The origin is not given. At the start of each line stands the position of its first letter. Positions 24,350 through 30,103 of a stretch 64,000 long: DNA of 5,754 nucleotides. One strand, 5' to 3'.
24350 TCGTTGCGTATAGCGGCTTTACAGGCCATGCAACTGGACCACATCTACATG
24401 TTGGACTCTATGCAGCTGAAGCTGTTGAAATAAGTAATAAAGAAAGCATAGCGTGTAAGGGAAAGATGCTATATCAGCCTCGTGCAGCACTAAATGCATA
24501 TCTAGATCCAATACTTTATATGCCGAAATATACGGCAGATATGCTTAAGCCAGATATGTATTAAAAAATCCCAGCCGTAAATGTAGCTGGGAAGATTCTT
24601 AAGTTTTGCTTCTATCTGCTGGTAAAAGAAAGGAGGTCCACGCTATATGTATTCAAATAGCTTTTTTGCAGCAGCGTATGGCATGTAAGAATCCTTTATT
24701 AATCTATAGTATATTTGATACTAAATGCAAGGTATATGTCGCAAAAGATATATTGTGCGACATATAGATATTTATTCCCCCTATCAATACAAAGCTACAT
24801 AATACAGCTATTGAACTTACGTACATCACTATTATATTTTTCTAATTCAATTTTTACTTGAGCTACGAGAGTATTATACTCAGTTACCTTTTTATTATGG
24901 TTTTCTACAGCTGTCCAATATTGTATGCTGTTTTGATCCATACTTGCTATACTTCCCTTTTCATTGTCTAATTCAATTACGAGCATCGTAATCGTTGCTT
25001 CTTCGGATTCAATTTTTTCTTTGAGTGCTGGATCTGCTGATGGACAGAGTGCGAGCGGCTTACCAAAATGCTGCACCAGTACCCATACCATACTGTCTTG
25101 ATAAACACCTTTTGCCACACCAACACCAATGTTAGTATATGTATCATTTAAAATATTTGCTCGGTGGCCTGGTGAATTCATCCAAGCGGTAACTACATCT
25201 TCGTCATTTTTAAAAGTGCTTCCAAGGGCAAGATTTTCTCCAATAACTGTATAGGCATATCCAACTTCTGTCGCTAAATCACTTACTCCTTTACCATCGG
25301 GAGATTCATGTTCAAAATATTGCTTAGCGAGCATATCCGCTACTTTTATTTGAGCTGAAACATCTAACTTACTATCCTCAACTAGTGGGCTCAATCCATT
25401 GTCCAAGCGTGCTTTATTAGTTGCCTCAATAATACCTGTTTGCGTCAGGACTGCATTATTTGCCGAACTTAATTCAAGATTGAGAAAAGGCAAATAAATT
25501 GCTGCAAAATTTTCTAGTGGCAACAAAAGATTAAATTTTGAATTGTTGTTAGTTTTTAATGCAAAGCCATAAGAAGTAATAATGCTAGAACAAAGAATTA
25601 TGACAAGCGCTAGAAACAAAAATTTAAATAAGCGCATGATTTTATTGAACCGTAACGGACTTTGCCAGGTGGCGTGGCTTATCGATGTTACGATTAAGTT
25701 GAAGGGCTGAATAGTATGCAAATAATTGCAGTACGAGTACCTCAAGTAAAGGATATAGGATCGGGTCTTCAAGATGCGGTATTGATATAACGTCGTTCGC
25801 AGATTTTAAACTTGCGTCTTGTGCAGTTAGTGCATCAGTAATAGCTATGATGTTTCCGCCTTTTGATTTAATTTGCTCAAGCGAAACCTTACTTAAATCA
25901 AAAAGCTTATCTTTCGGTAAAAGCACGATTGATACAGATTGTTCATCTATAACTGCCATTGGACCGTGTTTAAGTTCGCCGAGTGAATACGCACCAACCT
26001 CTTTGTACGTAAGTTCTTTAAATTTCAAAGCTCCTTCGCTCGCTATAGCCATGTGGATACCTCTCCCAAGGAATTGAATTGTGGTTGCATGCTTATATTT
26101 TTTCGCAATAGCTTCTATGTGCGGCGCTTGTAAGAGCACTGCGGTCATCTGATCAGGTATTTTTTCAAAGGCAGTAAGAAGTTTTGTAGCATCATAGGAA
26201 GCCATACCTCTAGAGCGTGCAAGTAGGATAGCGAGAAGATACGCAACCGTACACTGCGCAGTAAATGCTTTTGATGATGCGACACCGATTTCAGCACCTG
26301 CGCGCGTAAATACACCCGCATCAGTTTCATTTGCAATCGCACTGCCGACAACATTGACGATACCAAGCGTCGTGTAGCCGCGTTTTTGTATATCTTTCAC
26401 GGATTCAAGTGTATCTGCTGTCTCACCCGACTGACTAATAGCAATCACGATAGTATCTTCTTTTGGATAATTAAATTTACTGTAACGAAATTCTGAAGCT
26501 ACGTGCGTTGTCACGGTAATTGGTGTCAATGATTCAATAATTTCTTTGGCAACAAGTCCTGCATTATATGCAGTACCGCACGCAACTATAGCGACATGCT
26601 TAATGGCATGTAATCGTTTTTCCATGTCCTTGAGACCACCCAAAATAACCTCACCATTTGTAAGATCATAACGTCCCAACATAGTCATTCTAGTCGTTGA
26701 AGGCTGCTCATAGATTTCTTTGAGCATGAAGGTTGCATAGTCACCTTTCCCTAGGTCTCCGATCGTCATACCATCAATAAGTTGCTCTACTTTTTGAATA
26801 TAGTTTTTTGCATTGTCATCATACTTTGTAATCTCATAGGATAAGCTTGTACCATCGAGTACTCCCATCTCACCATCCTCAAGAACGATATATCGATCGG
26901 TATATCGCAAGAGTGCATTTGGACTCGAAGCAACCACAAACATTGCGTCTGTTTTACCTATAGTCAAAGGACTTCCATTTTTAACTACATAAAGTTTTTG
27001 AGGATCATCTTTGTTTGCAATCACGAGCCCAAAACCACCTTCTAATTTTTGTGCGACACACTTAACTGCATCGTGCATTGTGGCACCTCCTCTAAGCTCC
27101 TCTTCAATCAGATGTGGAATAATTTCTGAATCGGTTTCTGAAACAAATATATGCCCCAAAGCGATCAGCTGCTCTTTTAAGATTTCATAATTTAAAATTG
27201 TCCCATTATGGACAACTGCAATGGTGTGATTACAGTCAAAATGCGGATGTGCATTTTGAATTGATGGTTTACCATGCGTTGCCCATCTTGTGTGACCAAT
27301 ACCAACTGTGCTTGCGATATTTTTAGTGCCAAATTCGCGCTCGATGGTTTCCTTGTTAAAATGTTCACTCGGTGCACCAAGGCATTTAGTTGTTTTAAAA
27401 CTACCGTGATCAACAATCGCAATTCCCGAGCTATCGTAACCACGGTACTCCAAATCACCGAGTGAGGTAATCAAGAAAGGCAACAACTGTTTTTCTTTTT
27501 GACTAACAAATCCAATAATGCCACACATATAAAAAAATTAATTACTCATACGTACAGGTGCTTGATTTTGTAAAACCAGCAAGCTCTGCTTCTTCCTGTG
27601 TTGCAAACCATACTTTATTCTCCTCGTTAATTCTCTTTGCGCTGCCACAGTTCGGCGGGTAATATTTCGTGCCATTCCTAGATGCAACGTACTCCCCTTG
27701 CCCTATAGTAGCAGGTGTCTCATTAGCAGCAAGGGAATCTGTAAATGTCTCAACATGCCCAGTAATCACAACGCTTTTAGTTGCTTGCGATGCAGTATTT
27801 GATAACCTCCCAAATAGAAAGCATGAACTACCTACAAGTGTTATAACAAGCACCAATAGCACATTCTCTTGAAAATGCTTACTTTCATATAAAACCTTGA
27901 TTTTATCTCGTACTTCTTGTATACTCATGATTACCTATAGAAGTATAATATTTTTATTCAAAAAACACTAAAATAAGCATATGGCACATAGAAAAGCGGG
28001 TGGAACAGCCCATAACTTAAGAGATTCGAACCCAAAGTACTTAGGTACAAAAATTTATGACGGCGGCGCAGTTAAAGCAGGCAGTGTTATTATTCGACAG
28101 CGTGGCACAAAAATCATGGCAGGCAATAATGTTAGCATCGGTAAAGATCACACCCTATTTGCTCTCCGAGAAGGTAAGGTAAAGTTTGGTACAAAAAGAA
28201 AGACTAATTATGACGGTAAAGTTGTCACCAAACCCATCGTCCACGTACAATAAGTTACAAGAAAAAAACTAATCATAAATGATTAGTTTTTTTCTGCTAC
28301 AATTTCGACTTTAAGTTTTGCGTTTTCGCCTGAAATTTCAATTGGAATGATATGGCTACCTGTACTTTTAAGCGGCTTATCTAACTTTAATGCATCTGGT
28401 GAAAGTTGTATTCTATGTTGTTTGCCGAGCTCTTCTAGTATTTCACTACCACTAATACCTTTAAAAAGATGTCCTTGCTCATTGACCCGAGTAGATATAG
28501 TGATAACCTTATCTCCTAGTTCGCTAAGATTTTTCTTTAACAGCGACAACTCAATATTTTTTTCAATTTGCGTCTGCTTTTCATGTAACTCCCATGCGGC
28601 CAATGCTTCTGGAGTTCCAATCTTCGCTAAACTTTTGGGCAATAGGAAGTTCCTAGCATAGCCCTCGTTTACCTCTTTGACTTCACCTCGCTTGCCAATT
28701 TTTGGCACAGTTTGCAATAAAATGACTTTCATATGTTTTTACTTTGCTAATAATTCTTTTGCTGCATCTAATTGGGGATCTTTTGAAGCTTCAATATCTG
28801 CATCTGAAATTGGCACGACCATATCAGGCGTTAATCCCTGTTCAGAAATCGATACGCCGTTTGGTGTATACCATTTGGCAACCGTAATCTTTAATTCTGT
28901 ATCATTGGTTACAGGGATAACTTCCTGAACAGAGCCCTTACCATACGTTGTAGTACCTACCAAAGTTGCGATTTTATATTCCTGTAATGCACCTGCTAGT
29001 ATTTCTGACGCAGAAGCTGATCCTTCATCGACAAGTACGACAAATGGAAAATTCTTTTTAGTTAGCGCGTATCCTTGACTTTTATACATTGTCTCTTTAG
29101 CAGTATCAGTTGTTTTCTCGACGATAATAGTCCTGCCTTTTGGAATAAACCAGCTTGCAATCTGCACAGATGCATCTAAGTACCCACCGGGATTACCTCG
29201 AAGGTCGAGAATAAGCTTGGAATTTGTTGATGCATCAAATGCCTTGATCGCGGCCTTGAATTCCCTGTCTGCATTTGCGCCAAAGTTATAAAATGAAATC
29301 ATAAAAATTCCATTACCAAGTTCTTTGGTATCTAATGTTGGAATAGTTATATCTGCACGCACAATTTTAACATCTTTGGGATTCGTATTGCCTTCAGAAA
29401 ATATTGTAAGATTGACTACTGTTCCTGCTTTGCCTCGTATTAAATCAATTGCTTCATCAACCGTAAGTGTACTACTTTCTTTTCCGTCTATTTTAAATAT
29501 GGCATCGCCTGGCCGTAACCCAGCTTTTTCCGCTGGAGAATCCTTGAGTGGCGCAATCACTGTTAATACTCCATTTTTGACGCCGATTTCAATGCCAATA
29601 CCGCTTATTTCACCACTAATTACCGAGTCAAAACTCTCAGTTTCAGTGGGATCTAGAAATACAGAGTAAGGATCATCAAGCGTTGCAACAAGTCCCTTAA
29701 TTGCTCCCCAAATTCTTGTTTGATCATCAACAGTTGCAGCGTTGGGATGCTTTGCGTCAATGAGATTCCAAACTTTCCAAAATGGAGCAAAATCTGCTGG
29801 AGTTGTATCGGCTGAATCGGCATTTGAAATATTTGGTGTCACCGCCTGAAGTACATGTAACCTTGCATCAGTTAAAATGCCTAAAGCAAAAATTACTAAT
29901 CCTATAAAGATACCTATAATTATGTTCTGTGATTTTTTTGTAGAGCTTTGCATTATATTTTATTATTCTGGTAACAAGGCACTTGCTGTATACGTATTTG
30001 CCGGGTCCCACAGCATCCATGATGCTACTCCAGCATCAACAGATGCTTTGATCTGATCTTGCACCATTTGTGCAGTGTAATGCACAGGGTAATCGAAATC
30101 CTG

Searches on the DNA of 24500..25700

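Call 68: search_rna_families(source=window, start=24500, end=25700, threshold=evalue, max_evalue=0.1)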
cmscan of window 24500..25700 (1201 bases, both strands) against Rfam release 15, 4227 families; matches with E-value up to 0.1: 0.
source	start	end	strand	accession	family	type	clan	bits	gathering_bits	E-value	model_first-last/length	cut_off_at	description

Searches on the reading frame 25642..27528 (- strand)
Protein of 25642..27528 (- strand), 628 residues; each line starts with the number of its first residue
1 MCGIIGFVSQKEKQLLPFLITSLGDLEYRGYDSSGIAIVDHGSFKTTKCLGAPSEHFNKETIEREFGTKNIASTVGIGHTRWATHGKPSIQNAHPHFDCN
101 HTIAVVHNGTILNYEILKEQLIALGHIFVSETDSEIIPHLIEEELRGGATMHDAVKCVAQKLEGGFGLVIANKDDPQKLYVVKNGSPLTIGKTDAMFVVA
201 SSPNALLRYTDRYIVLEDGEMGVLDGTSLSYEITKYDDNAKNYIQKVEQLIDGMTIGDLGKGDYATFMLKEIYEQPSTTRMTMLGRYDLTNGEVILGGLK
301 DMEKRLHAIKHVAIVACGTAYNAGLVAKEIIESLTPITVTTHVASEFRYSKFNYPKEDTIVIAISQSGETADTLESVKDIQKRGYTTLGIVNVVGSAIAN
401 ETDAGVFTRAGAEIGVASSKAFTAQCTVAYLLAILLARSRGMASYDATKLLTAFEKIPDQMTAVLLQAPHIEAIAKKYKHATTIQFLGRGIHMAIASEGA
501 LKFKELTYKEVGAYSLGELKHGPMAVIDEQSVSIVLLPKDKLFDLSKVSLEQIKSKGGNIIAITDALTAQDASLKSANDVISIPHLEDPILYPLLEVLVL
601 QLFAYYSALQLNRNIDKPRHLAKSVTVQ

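Call 44: search_protein_families(library=pfam, proteins=[window:25642-27528:-], max_evalue=0.00001)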
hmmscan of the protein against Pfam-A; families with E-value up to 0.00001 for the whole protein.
window:25642-27528:- (628 aa): 3 families
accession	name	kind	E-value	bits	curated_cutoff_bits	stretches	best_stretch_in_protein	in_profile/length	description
PF01380.27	SIS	-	8e-44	149.1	25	2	307-434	3-130/131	SIS domain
PF13522.11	GATase_6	-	2.5e-18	66.8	27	1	71-201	8-129/130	Glutamine amidotransferase domain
PF13537.11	GATase_7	-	2.2e-15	57.2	25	1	91-207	11-122/123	Glutamine amidotransferase domain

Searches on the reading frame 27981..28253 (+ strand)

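Call 35: search_protein_families(library=pfam, proteins=[window:27981-28253:+], max_evalue=0.00001)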
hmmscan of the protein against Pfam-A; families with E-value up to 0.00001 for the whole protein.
window:27981-28253:+ (90 aa): 1 family
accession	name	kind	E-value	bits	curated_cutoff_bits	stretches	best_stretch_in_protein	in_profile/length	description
PF01016.24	Ribosomal_L27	-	3.1e-31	107.7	20.5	1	2-76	1-75/79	Ribosomal L27 protein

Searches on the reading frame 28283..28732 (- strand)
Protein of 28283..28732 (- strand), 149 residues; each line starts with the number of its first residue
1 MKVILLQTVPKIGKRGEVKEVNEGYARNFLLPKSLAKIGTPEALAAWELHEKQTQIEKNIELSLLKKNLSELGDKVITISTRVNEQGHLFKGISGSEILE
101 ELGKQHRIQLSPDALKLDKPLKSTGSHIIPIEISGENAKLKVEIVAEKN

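Call 44: search_protein_families(library=pfam, proteins=[window:28283-28732:-], max_evalue=0.00001)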
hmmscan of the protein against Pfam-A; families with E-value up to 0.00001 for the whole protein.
window:28283-28732:- (149 aa): 2 families
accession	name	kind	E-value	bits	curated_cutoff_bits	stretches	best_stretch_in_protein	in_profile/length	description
PF01281.25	Ribosomal_L9_N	-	6.9e-20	70.8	20.7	1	1-46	1-46/47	Ribosomal protein L9, N-terminal domain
PF03948.19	Ribosomal_L9_C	-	5e-12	46.5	23.2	1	66-146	7-86/86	Ribosomal protein L9, C-terminal domain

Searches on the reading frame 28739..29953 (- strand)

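Call 44: search_protein_families(library=pfam, proteins=[window:28739-29953:-], max_evalue=0.00001)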
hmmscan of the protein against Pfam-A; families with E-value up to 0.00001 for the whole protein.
window:28739-29953:- (404 aa): 5 families
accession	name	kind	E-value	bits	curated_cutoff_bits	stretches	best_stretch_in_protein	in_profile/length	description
PF03572.23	Peptidase_S41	-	3.6e-48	163.7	24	1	218-380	4-165/165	Peptidase family S41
PF17820.7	PDZ_6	-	3.4e-13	49.5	27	1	133-184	3-52/54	PDZ domain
PF00595.29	PDZ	-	2.6e-10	41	23.2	1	117-184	12-80/81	PDZ domain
PF13180.12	PDZ_2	-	5.2e-09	36.7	27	1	118-196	2-79/80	PDZ domain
PF22694.1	CtpB_N-like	-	6.5e-08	33.4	27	1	48-101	31-82/85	Activating protease CtpB N-terminal domain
